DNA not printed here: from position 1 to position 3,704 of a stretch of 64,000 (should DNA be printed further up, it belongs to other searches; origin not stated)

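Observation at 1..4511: Decayed integrative island at tRNA-Glu carrying a giant SF1 helicase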

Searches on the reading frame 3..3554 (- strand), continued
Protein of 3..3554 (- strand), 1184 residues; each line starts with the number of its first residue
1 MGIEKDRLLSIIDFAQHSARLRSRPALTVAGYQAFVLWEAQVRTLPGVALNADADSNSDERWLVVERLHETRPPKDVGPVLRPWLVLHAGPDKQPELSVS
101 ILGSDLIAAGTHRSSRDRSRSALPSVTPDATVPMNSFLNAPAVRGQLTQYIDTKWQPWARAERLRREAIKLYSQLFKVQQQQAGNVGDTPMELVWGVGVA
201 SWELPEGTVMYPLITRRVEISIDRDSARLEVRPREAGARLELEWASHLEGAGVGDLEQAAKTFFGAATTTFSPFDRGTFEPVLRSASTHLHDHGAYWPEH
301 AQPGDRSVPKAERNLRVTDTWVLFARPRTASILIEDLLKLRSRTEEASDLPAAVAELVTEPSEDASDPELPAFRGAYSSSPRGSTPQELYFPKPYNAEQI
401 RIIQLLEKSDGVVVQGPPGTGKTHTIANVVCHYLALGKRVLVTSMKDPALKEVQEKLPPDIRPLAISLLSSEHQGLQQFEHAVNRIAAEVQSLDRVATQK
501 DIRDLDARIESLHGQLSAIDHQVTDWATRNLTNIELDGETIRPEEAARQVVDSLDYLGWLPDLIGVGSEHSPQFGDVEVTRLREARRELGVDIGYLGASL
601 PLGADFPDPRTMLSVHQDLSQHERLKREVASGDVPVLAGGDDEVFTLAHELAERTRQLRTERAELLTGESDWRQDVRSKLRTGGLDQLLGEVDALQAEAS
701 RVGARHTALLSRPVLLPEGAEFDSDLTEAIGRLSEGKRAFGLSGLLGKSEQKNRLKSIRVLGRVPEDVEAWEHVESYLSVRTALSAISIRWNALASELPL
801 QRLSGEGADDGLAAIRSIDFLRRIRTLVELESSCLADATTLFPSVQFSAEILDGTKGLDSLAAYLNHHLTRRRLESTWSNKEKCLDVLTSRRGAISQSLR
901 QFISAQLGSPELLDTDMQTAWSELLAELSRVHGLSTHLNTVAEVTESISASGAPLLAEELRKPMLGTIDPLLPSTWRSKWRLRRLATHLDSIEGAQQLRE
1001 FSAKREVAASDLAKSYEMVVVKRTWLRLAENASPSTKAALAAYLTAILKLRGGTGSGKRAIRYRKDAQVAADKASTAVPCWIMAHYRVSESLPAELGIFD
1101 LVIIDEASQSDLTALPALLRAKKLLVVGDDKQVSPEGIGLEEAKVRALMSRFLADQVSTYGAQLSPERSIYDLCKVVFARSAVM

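Call 9: find_homologous_proteins(query=window:3-3554:-, max_evalue=1e-10)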
Query window:3-3554:- (1184 aa): 3408 proteins with E <= 1e-10 among 8000 candidates; the best 120 are listed.
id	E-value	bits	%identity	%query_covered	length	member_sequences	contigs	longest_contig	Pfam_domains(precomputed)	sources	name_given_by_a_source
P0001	0.0e+0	1375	54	100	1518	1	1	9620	PF13087.13,PF13086.13,PF05127.22,PF13604.13,PF13245.13,PF18741.8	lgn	-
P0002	0.0e+0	1370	53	100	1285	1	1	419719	PF13086.13,PF13604.13,PF13245.13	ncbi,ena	-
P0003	0.0e+0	1365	53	100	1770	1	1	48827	PF13087.13,PF13086.13,PF13604.13,PF13245.13,PF18741.8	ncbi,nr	ncbi:MAG: AAA family ATPase [Nitrospirae bacterium]|nr:AAA family ATPase [Nitrospirota bacterium]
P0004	0.0e+0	1365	53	100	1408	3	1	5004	PF13087.13,PF13086.13,PF13604.13,PF13245.13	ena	-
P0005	0.0e+0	1363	53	100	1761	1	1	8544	PF13087.13,PF13086.13,PF13604.13,PF13245.13,PF18741.8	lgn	-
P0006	0.0e+0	1360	53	100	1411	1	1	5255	PF13087.13,PF13086.13,PF13604.13,PF13245.13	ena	-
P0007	0.0e+0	1359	53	100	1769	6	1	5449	PF13087.13,PF13086.13,PF13604.13,PF13245.13,PF18741.8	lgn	-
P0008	0.0e+0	1359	53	100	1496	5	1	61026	PF13087.13,PF13086.13,PF05127.22,PF13604.13,PF13245.13,PF18741.8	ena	-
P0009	0.0e+0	1358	53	100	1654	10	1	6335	PF04480.19,PF13087.13,PF13086.13,PF13604.13,PF13245.13,PF18741.8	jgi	-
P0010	0.0e+0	1357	53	100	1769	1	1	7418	PF13087.13,PF13086.13,PF13604.13,PF13245.13,PF18741.8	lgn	-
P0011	0.0e+0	1356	52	100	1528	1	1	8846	PF13087.13,PF13086.13,PF13604.13,PF13245.13,PF18741.8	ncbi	ncbi:MAG: AAA domain-containing protein [bacterium]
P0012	0.0e+0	1356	53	100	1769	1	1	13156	PF13087.13,PF13086.13,PF13604.13,PF13245.13,PF18741.8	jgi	jgi:REase_MTES_1575/AAA domain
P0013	0.0e+0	1353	52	100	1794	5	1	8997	PF13087.13,PF13086.13,PF05127.22,PF13604.13,PF13245.13,PF18741.8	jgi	jgi:very-short-patch-repair endonuclease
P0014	0.0e+0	1353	52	100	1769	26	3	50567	PF13087.13,PF13086.13,PF13604.13,PF13245.13,PF18741.8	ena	-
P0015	0.0e+0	1352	53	100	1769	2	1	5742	PF13087.13,PF13086.13,PF13604.13,PF13245.13,PF18741.8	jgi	-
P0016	0.0e+0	1352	53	100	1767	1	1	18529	PF13087.13,PF13086.13,PF13604.13,PF13245.13,PF18741.8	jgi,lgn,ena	-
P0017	0.0e+0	1350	52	100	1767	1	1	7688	PF13087.13,PF13086.13,PF13604.13,PF13245.13,PF18741.8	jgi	jgi:very-short-patch-repair endonuclease/Cdc6-like AAA superfamily ATPase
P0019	0.0e+0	1350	52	100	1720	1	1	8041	PF13087.13,PF13086.13,PF13604.13,PF13245.13,PF18741.8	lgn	-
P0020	0.0e+0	1349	53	100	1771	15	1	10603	PF13087.13,PF13086.13,PF13604.13,PF13245.13,PF18741.8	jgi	jgi:very-short-patch-repair endonuclease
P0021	0.0e+0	1349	53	100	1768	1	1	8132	PF13087.13,PF13086.13,PF13604.13,PF13245.13,PF18741.8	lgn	-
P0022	0.0e+0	1348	53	100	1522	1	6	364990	PF04480.19,PF13087.13,PF13086.13,PF13604.13,PF13245.13,PF18741.8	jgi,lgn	-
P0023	0.0e+0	1348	53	100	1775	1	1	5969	PF13087.13,PF13086.13,PF13604.13,PF13245.13,PF18741.8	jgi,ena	-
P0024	0.0e+0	1347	53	100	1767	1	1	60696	PF13087.13,PF13086.13,PF13604.13,PF13245.13,PF18741.8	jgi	jgi:very-short-patch-repair endonuclease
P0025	0.0e+0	1346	52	100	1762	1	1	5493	PF13087.13,PF13086.13,PF13604.13,PF13245.13,PF18741.8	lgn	-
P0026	0.0e+0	1345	53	100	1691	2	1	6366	PF04480.19,PF13087.13,PF13086.13,PF13604.13,PF13245.13,PF18741.8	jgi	-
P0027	0.0e+0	1343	52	100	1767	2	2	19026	PF13087.13,PF13086.13,PF13604.13,PF13245.13,PF18741.8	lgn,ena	-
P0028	0.0e+0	1342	52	100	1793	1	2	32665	PF13087.13,PF13086.13,PF13604.13,PF13245.13,PF18741.8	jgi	jgi:very-short-patch-repair endonuclease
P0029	0.0e+0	1342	52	100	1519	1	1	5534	PF13087.13,PF13086.13,PF13604.13,PF13245.13,PF18741.8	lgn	-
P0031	0.0e+0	1341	52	100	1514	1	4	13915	PF13087.13,PF13086.13,PF13604.13,PF13245.13,PF18741.8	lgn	-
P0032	0.0e+0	1340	52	100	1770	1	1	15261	PF04480.19,PF13087.13,PF13086.13,PF13604.13,PF13245.13,PF18741.8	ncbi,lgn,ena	-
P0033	0.0e+0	1339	52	100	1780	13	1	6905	PF13087.13,PF13086.13,PF13604.13,PF13245.13,PF18741.8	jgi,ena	-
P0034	0.0e+0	1339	52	100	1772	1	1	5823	PF13087.13,PF13086.13,PF13604.13,PF13245.13,PF18741.8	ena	-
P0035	0.0e+0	1338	53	100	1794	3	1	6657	PF13087.13,PF13086.13,PF05127.22,PF13604.13,PF13245.13,PF18741.8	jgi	-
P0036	0.0e+0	1337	52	100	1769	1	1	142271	PF13087.13,PF13086.13,PF13604.13,PF13245.13,PF18741.8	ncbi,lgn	ncbi:MAG: AAA domain-containing protein [Vicinamibacterales bacterium]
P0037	0.0e+0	1336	52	100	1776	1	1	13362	PF13087.13,PF13086.13,PF13604.13,PF13245.13,PF18741.8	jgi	jgi:very-short-patch-repair endonuclease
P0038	0.0e+0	1336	52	100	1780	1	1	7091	PF13087.13,PF13086.13,PF13604.13,PF13245.13,PF18741.8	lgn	-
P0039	0.0e+0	1335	52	100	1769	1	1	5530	PF13087.13,PF13086.13,PF13604.13,PF13245.13,PF18741.8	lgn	-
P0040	0.0e+0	1334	52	100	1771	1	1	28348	PF13087.13,PF13086.13,PF13604.13,PF13245.13,PF18741.8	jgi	jgi:very-short-patch-repair endonuclease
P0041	0.0e+0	1334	52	100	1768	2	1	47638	PF13087.13,PF13086.13,PF13604.13,PF13245.13,PF18741.8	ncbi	-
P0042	0.0e+0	1333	52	100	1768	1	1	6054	PF13087.13,PF13086.13,PF05127.22,PF13604.13,PF13245.13,PF18741.8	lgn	-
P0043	0.0e+0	1332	52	100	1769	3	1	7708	PF13087.13,PF13086.13,PF13604.13,PF13245.13,PF18741.8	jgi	-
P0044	0.0e+0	1331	52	100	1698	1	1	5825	PF13087.13,PF13086.13,PF13604.13,PF13245.13,PF18741.8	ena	-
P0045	0.0e+0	1331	52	100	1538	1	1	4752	PF13087.13,PF13086.13,PF13604.13,PF13245.13,PF18741.8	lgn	-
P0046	0.0e+0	1331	52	100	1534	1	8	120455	PF13087.13,PF13086.13,PF13604.13,PF13245.13,PF18741.8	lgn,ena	-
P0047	0.0e+0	1331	52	100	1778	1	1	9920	PF13087.13,PF13086.13,PF13604.13,PF13245.13,PF18741.8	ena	-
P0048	0.0e+0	1330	52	100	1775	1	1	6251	PF13087.13,PF13086.13,PF13604.13,PF13245.13,PF18741.8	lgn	-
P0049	0.0e+0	1329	51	100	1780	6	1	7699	PF13087.13,PF13086.13,PF13604.13,PF13245.13,PF18741.8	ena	-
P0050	0.0e+0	1329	51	100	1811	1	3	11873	PF13087.13,PF13086.13,PF13604.13,PF13245.13,PF18741.8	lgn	-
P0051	0.0e+0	1327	52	100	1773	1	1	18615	PF13087.13,PF13086.13,PF13604.13,PF13245.13,PF18741.8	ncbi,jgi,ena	ncbi:MAG: AAA domain-containing protein [Candidatus Krumholzibacteriia bacterium]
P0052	0.0e+0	1327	52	100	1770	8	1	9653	PF13087.13,PF13086.13,PF13604.13,PF13245.13,PF18741.8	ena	-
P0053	0.0e+0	1327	52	100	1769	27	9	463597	PF13087.13,PF13086.13,PF13604.13,PF13245.13,PF18741.8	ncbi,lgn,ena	-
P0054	0.0e+0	1326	51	100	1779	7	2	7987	PF04480.19,PF13087.13,PF13086.13,PF13604.13,PF13245.13,PF18741.8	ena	-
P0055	0.0e+0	1326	51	100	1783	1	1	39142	PF13087.13,PF13086.13,PF13604.13,PF13245.13,PF18741.8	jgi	-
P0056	0.0e+0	1326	52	100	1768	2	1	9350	PF13087.13,PF13086.13,PF13604.13,PF13245.13,PF18741.8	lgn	-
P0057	0.0e+0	1326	51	100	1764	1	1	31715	PF13087.13,PF13086.13,PF13604.13,PF13245.13,PF18741.8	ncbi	-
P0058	0.0e+0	1324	52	100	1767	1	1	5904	PF13087.13,PF13086.13,PF13604.13,PF13245.13,PF18741.8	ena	-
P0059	0.0e+0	1323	52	100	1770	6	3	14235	PF13087.13,PF13086.13,PF13604.13,PF13245.13,PF18741.8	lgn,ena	-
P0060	0.0e+0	1322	51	100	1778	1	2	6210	PF13087.13,PF13086.13,PF13604.13,PF13245.13,PF18741.8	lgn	-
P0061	0.0e+0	1322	52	100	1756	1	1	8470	PF13087.13,PF13086.13,PF05127.22,PF13604.13,PF13245.13,PF18741.8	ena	-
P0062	0.0e+0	1321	51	100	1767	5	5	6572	PF04480.19,PF13087.13,PF13086.13,PF13604.13,PF13245.13,PF18741.8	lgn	-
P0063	0.0e+0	1321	51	100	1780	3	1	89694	PF13087.13,PF13086.13,PF13604.13,PF13245.13,PF18741.8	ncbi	-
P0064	0.0e+0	1320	52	100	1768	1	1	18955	PF13087.13,PF13086.13,PF13604.13,PF13245.13,PF18741.8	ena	-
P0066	0.0e+0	1317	52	100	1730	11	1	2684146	PF13087.13,PF13086.13,PF13604.13,PF13245.13,PF18741.8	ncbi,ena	-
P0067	0.0e+0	1317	52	100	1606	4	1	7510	PF13087.13,PF13086.13,PF13604.13,PF13245.13,PF18741.8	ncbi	-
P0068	0.0e+0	1317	52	100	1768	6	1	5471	PF13087.13,PF13086.13,PF13604.13,PF13245.13,PF18741.8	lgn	-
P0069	0.0e+0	1315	51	100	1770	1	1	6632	PF13087.13,PF13086.13,PF13604.13,PF13245.13,PF18741.8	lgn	-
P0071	0.0e+0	1314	51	100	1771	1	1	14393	PF13087.13,PF13086.13,PF13604.13,PF13245.13,PF18741.8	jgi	jgi:very-short-patch-repair endonuclease/Cdc6-like AAA superfamily ATPase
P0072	0.0e+0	1313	51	100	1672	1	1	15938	PF13087.13,PF13086.13,PF13604.13,PF13245.13,PF18741.8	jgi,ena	-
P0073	0.0e+0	1313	52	100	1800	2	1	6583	PF13087.13,PF13086.13,PF13604.13,PF13245.13,PF18741.8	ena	-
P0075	0.0e+0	1312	52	100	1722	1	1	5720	PF04480.19,PF13087.13,PF13086.13,PF13604.13,PF13245.13,PF18741.8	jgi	jgi:very-short-patch-repair endonuclease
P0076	0.0e+0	1311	51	100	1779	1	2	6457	PF13087.13,PF13086.13,PF13604.13,PF13245.13,PF18741.8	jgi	jgi:very-short-patch-repair endonuclease/phosphopantetheinyl transferase (holo-ACP synthase)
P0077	0.0e+0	1310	51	100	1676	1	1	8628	PF13087.13,PF13086.13,PF13604.13,PF13245.13,PF18741.8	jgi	-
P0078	0.0e+0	1310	52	100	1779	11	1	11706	PF13087.13,PF13086.13,PF05127.22,PF13604.13,PF13245.13,PF18741.8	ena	-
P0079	0.0e+0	1310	51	100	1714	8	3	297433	PF04480.19,PF13087.13,PF13086.13,PF13604.13,PF13245.13,PF18741.8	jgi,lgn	jgi:very-short-patch-repair endonuclease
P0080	0.0e+0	1310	51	100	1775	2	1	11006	PF13087.13,PF13086.13,PF13604.13,PF13245.13,PF18741.8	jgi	jgi:very-short-patch-repair endonuclease/phosphopantetheinyl transferase (holo-ACP synthase)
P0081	0.0e+0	1309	51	100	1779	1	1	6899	PF13087.13,PF13086.13,PF13604.13,PF13245.13,PF18741.8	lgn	-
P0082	0.0e+0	1309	51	100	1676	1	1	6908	PF13087.13,PF13086.13,PF13604.13,PF13245.13,PF18741.8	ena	-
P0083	0.0e+0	1308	52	100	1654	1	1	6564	PF04480.19,PF13087.13,PF13086.13,PF13604.13,PF13245.13,PF18741.8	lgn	-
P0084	0.0e+0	1308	51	100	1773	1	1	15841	PF13087.13,PF13086.13,PF13604.13,PF13245.13,PF18741.8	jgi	jgi:very-short-patch-repair endonuclease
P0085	0.0e+0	1307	51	100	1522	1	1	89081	PF13087.13,PF13086.13,PF13604.13,PF13245.13,PF18741.8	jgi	-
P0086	0.0e+0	1305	51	100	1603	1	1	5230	PF13087.13,PF13086.13,PF13604.13,PF13245.13,PF18741.8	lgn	-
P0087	0.0e+0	1305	51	100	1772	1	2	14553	PF13087.13,PF13086.13,PF05127.22,PF13604.13,PF13245.13,PF18741.8,PF20720.4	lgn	-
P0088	0.0e+0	1304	51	100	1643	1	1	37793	PF13087.13,PF13086.13,PF13604.13,PF13245.13,PF18741.8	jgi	jgi:very-short-patch-repair endonuclease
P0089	0.0e+0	1304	51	100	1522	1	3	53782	PF13087.13,PF13086.13,PF13604.13,PF13245.13,PF18741.8,PF00580.28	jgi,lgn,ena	jgi:very-short-patch-repair endonuclease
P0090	0.0e+0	1303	51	100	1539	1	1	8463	PF13087.13,PF13086.13,PF13604.13,PF13245.13,PF18741.8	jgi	jgi:phosphopantetheinyl transferase (holo-ACP synthase)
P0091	0.0e+0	1303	51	100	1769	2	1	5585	PF13087.13,PF13086.13,PF13604.13,PF13245.13,PF18741.8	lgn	-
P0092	0.0e+0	1303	51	100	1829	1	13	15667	PF04480.19,PF13087.13,PF13086.13,PF13604.13,PF13245.13,PF18741.8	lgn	-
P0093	0.0e+0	1303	52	100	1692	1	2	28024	PF13087.13,PF13086.13,PF13604.13,PF13245.13,PF18741.8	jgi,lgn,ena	-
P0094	0.0e+0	1300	51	100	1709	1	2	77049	PF01272.26,PF04480.19,PF13087.13,PF13086.13,PF13604.13,PF13245.13,PF18741.8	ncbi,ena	-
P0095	0.0e+0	1300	51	100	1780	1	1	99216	PF13087.13,PF13086.13,PF13604.13,PF13245.13,PF18741.8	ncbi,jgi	-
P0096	0.0e+0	1300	51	100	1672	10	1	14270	PF13087.13,PF13086.13,PF13604.13,PF13245.13,PF18741.8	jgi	jgi:very-short-patch-repair endonuclease/KaiC/GvpD/RAD55 family RecA-like ATPase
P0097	0.0e+0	1299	51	100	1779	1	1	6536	PF13087.13,PF13086.13,PF05127.22,PF13604.13,PF13245.13,PF18741.8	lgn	-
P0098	0.0e+0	1299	51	100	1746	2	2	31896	PF13087.13,PF13086.13,PF13604.13,PF13245.13,PF18741.8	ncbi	-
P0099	0.0e+0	1299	52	100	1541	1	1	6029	PF04480.19,PF13087.13,PF13086.13,PF13604.13,PF13245.13,PF18741.8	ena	-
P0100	0.0e+0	1298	51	100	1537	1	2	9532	PF13087.13,PF13086.13,PF13604.13,PF13245.13,PF18741.8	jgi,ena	jgi:very-short-patch-repair endonuclease/phosphopantetheinyl transferase (holo-ACP synthase)/DNA-dir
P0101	0.0e+0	1298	51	100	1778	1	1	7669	PF01396.25,PF13087.13,PF13086.13,PF13604.13,PF13245.13,PF18741.8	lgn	-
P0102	0.0e+0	1297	51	100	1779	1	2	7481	PF13087.13,PF13086.13,PF13604.13,PF13245.13,PF18741.8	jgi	jgi:very-short-patch-repair endonuclease/phosphopantetheinyl transferase (holo-ACP synthase)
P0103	0.0e+0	1297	50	100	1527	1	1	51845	PF13087.13,PF13086.13,PF13604.13,PF13245.13,PF18741.8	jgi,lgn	jgi:phosphopantetheinyl transferase (holo-ACP synthase)/DNA-directed RNA polymerase subunit L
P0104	0.0e+0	1297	51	100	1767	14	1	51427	PF13087.13,PF13086.13,PF13604.13,PF13245.13,PF18741.8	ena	-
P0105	0.0e+0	1295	50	100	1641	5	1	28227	PF13087.13,PF13086.13,PF13604.13,PF13245.13,PF18741.8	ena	-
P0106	0.0e+0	1295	51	100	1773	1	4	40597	PF13087.13,PF13086.13,PF13604.13,PF13245.13,PF18741.8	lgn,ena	-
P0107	0.0e+0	1294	52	100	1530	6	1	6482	PF13087.13,PF13086.13,PF13604.13,PF13245.13,PF18741.8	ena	-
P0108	0.0e+0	1294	51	100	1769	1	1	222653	PF13087.13,PF13086.13,PF05127.22,PF13604.13,PF13245.13,PF18741.8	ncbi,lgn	-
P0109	0.0e+0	1294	51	100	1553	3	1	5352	PF13087.13,PF13086.13,PF13604.13,PF13245.13,PF18741.8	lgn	-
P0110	0.0e+0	1293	51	100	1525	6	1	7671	PF13087.13,PF13086.13,PF13604.13,PF13245.13,PF18741.8,PF20720.4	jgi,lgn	jgi:very-short-patch-repair endonuclease/Cdc6-like AAA superfamily ATPase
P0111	0.0e+0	1292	51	100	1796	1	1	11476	PF13087.13,PF13086.13,PF13604.13,PF13245.13,PF18741.8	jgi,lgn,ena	-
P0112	0.0e+0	1292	51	100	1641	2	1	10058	PF04480.19,PF13087.13,PF13086.13,PF13604.13,PF13245.13,PF18741.8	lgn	-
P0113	0.0e+0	1291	50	100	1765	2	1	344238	PF04480.19,PF13087.13,PF13086.13,PF13604.13,PF13245.13,PF18741.8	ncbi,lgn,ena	-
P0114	0.0e+0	1290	51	100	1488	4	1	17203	PF13087.13,PF13086.13,PF13604.13,PF13245.13,PF18741.8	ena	-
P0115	0.0e+0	1289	52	100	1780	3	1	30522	PF13087.13,PF13086.13,PF13604.13,PF13245.13,PF18741.8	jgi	-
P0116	0.0e+0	1289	51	100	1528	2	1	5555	PF13087.13,PF13086.13,PF13604.13,PF13245.13,PF18741.8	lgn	-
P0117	0.0e+0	1289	50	100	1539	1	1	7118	PF04480.19,PF13087.13,PF13086.13,PF13604.13,PF13245.13,PF18741.8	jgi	jgi:very-short-patch-repair endonuclease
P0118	0.0e+0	1288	51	100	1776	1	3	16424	PF01396.25,PF04480.19,PF13087.13,PF13086.13,PF13604.13,PF13245.13,PF18741.8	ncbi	-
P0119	0.0e+0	1288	50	100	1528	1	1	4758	PF13087.13,PF13086.13,PF13604.13,PF13245.13,PF18741.8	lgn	-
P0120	0.0e+0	1287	51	100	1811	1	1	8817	PF04480.19,PF13087.13,PF13086.13,PF13604.13,PF13245.13,PF18741.8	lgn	-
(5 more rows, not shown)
